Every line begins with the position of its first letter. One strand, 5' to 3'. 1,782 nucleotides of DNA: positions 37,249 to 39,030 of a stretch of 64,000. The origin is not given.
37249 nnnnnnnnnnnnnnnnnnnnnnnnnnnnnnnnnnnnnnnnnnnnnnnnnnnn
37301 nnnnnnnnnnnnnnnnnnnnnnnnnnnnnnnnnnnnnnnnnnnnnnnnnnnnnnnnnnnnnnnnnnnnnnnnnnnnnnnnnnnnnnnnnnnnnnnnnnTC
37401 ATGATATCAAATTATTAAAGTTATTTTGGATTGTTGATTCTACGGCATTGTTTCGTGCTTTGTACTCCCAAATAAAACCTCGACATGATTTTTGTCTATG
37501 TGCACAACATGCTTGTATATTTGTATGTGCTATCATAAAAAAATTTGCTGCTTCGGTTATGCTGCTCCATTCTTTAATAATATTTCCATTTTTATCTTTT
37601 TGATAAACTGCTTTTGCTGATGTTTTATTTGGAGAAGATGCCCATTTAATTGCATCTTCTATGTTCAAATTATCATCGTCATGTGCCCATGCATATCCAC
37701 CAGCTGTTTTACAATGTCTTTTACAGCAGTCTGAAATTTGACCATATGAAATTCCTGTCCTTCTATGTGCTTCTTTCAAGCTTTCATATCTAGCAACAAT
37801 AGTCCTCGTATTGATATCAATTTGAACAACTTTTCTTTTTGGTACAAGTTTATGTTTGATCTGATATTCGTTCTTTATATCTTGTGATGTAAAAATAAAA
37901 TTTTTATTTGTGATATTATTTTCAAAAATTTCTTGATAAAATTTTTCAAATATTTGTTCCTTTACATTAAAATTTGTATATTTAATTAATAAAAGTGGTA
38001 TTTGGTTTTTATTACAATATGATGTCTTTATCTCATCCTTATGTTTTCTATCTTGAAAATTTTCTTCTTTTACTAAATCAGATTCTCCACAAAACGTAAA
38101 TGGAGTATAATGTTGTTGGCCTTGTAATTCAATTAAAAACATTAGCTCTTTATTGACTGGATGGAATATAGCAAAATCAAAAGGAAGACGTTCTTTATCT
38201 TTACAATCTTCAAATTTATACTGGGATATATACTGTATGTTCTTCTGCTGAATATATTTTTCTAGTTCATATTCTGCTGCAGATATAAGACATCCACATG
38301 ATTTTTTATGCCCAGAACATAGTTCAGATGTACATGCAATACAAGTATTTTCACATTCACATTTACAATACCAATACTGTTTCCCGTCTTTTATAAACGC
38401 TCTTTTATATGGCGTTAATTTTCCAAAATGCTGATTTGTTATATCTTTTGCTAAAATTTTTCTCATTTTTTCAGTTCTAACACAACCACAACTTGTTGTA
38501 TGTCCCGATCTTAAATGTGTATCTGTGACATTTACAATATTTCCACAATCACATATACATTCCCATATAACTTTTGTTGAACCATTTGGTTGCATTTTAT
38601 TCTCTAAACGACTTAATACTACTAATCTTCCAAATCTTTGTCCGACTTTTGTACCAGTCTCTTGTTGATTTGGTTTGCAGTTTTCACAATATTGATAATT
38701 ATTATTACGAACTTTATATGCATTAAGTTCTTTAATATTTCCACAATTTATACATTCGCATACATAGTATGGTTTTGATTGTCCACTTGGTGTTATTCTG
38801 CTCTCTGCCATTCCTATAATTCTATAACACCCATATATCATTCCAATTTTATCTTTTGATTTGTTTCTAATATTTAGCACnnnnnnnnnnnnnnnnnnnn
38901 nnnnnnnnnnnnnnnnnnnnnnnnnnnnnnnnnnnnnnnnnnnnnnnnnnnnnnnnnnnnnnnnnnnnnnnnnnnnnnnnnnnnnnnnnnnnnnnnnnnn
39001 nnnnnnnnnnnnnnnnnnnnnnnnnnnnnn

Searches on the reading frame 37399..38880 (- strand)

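Call 9: search_protein_families(library=phrogs, proteins=[window:37399-38880:-], max_evalue=0.00001)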
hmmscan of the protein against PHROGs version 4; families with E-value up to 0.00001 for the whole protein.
window:37399-38880:- (493 aa): 7 families
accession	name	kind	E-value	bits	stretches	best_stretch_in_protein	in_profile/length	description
phrog_374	-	DNA, RNA and nucleotide metabolism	1.3e-32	114.4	3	67-141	186-257/617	HNH endonuclease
phrog_559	-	DNA, RNA and nucleotide metabolism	6.9e-23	82.2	1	37-326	150-425/607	HNH endonuclease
phrog_9084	-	DNA, RNA and nucleotide metabolism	9.4e-22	79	1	193-328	54-178/187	homing endonuclease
phrog_7140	-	DNA, RNA and nucleotide metabolism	1.6e-15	57.8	1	201-314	124-225/423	intron encoded nuclease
phrog_4538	-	unknown function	2.6e-15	57.2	1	169-399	197-445/447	-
phrog_20162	-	DNA, RNA and nucleotide metabolism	7.8e-15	56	1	348-405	30-86/88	HNH endonuclease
phrog_3855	-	DNA, RNA and nucleotide metabolism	1.1e-07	33.2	0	436-479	19-62/115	HTH DNA binding protein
